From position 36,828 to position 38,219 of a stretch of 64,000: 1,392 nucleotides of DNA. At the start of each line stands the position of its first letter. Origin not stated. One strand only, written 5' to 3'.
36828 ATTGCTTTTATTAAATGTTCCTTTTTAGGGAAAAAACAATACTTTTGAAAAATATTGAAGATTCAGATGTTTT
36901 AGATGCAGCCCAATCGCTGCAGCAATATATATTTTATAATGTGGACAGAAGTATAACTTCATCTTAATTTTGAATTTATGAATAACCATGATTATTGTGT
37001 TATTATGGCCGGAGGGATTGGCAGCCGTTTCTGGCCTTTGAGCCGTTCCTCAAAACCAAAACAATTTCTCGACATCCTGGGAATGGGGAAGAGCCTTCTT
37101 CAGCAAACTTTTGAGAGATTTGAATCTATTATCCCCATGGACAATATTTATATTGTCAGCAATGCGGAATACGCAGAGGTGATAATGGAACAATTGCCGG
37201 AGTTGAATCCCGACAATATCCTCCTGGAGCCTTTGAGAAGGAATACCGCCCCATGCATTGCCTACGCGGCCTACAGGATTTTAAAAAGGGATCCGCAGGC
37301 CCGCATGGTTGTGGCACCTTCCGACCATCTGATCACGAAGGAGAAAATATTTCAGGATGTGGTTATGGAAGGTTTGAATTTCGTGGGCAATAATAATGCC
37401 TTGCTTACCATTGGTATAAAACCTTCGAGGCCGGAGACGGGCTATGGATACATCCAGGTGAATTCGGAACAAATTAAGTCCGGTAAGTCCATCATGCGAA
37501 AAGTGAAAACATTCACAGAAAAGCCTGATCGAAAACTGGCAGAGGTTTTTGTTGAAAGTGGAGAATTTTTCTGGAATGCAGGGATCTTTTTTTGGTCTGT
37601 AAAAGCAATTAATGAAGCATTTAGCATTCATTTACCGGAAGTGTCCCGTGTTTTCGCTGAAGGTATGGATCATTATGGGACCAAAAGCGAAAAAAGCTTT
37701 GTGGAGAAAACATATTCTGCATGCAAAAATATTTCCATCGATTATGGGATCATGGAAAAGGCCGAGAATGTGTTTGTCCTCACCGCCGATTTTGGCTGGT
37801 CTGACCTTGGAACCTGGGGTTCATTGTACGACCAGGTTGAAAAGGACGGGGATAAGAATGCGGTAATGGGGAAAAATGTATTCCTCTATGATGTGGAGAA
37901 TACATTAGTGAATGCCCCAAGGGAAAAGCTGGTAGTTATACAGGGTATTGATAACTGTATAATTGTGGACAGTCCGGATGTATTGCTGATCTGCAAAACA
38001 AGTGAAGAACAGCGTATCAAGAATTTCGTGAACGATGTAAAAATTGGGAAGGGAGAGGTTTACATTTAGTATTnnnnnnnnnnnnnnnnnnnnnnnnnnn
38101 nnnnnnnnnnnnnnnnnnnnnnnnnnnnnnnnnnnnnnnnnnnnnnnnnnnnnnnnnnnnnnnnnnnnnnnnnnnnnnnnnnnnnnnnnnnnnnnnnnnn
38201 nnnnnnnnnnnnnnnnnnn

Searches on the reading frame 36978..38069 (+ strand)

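Call 29: search_protein_families(library=pfam, proteins=[window:36978-38069:+], max_evalue=0.001)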
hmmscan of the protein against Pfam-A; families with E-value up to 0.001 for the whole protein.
window:36978-38069:+ (363 aa): 3 families
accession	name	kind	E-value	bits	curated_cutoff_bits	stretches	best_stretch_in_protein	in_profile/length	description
PF00483.29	NTP_transferase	-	1.1e-37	130.4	21.2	1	8-290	3-242/245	Nucleotidyl transferase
PF12804.13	NTP_transf_3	-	5.2e-07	30.4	27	1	7-117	1-96/160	MobA-like NTP transferase domain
PF22640.1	ManC_GMP_beta-helix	-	2.5e-05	24.5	27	1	303-352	5-53/55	MannoseP isomerase/GMP-like beta-helix domain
